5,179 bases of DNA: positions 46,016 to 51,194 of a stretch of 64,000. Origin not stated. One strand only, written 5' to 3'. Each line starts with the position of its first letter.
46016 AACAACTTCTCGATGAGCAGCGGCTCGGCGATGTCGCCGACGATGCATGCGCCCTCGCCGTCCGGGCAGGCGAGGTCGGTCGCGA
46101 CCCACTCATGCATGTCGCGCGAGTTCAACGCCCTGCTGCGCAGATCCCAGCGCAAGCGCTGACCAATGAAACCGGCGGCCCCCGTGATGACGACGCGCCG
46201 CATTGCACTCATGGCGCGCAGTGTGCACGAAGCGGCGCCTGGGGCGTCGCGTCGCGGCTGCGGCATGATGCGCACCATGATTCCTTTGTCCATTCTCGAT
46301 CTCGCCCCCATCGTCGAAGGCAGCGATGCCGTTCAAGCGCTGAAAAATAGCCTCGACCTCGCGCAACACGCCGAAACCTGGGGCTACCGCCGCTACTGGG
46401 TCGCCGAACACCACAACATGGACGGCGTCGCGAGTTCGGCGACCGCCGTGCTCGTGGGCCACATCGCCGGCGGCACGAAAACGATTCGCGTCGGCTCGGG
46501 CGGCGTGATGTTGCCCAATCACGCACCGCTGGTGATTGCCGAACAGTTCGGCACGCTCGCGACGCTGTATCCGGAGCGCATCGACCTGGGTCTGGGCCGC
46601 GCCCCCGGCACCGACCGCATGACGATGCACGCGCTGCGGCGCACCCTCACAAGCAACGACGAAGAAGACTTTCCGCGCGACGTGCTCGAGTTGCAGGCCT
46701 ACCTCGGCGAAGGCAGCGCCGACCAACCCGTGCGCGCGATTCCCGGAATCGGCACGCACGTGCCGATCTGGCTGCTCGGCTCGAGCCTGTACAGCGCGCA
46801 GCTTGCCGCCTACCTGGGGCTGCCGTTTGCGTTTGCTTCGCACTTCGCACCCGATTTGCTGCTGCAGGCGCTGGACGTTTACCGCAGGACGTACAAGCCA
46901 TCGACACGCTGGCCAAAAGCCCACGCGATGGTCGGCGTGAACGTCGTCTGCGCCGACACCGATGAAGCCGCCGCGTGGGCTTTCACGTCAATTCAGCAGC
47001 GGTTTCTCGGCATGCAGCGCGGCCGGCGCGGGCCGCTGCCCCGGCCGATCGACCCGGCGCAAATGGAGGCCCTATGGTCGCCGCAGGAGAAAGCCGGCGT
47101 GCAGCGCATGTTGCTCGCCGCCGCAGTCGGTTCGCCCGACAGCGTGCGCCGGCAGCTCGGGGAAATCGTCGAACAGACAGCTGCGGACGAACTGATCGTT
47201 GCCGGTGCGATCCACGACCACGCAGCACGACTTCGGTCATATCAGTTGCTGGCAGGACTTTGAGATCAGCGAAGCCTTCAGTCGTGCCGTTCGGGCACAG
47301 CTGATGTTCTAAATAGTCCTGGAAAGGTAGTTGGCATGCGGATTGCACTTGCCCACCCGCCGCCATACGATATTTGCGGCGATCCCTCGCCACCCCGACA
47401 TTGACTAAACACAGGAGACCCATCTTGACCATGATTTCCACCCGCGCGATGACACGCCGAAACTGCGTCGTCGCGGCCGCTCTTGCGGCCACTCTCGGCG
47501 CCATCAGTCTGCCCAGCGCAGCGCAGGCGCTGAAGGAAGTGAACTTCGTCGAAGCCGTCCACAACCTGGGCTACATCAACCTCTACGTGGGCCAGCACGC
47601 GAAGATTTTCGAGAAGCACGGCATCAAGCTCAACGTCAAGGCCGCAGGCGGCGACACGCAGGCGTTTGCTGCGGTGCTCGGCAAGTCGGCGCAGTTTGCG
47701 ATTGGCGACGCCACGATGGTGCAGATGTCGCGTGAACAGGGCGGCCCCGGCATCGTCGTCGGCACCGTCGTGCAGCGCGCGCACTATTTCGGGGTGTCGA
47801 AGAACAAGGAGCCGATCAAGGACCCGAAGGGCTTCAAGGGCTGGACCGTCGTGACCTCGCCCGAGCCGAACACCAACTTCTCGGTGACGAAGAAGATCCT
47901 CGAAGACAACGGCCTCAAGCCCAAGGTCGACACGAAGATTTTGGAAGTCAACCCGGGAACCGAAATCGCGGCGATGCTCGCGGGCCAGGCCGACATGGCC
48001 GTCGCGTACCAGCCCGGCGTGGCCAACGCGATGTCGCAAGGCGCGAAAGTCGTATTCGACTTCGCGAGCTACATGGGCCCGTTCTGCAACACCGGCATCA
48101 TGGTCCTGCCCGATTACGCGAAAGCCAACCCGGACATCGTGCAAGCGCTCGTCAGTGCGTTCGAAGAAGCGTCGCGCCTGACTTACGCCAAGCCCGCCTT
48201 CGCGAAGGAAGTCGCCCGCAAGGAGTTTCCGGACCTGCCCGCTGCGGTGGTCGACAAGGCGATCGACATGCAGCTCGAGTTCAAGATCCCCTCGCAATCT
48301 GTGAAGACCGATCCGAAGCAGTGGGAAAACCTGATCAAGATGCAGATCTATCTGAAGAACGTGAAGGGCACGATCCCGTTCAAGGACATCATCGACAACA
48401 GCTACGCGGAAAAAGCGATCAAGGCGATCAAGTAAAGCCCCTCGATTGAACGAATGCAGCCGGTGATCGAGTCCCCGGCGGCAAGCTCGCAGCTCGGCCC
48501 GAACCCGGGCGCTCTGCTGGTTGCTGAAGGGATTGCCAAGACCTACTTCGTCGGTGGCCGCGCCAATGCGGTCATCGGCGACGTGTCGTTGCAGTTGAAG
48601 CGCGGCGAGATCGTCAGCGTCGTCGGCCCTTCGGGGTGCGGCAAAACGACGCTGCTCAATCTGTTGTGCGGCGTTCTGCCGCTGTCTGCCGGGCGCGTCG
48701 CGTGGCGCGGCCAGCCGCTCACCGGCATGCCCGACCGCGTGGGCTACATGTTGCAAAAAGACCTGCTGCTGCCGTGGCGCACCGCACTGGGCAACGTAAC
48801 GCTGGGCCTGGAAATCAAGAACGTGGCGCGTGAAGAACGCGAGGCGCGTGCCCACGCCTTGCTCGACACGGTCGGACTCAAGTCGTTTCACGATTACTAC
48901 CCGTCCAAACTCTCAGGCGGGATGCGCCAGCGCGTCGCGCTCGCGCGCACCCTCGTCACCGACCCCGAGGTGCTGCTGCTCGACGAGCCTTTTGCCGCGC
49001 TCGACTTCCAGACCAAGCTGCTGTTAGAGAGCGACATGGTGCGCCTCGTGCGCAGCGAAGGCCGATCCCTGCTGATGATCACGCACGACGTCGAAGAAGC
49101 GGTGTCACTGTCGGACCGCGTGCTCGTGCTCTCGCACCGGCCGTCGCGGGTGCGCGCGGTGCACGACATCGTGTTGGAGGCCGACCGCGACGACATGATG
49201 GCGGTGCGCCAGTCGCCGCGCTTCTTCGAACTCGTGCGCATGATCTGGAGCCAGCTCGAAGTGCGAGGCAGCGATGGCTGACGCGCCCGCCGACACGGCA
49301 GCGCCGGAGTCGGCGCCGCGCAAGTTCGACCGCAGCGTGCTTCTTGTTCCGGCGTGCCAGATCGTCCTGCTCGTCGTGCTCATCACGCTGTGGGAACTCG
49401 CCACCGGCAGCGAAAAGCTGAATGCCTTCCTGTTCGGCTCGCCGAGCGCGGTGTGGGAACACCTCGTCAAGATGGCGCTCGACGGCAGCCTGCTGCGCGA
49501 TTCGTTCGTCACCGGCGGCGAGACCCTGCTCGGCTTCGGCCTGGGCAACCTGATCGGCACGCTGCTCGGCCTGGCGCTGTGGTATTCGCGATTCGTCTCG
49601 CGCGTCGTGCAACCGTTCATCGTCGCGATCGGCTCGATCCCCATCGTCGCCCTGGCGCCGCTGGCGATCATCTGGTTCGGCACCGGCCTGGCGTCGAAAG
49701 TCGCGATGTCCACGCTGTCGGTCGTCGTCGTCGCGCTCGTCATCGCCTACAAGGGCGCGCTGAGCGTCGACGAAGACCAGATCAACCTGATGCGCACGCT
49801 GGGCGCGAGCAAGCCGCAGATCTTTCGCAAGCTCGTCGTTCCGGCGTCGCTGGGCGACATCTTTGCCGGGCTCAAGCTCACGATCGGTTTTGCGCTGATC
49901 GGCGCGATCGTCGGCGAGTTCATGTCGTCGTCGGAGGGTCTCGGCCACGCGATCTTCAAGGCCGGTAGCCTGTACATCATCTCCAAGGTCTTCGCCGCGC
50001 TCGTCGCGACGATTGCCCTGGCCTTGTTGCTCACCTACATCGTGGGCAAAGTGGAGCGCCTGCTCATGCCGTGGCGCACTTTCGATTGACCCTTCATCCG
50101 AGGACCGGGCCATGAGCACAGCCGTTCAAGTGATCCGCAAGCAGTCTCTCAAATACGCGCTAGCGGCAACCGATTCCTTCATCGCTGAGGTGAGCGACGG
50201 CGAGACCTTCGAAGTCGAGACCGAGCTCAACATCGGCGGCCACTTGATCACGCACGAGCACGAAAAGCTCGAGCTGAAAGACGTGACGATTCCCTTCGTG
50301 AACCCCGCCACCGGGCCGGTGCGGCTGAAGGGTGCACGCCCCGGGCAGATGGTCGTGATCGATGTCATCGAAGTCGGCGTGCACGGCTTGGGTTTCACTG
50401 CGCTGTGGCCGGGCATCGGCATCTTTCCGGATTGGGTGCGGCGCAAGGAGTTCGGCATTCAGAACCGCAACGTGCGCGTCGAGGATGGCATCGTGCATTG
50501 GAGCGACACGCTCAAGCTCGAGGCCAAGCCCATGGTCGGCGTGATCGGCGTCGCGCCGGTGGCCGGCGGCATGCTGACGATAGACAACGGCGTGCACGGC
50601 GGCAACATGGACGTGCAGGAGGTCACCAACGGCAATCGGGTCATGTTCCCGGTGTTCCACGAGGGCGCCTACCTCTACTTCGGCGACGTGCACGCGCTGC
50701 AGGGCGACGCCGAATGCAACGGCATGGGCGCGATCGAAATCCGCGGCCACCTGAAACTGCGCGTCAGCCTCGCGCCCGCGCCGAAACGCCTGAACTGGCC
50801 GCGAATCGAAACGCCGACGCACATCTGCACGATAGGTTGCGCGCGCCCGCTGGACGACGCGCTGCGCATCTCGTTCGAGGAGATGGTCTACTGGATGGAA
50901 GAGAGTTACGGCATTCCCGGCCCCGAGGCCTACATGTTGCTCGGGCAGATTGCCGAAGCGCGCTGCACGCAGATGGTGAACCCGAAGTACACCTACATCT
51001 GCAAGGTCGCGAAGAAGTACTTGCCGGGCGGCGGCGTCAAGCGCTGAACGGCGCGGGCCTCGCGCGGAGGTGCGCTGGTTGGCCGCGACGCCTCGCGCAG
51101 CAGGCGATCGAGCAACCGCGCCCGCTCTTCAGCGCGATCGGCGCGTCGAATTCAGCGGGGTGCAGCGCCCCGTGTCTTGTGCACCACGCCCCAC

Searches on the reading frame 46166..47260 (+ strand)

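Call 80: search_protein_families(library=pfam, proteins=[window:46166-47260:+], max_evalue=0.0001)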
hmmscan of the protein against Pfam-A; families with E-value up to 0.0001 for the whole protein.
window:46166-47260:+ (365 aa): 1 family
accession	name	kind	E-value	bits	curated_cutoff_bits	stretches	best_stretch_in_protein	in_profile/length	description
PF00296.26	Bac_luciferase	-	9.7e-39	134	27.9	1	53-340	15-312/314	Luciferase-like monooxygenase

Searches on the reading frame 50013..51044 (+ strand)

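Call 79: search_protein_families(library=pfam, proteins=[window:50013-51044:+], max_evalue=0.0001)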
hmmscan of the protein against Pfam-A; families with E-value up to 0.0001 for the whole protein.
window:50013-51044:+ (344 aa): 1 family
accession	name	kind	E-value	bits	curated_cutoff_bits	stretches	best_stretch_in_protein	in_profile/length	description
PF03069.20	FmdA_AmdA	-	4.5e-30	105.3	27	2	186-254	200-268/373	Acetamidase/Formamidase family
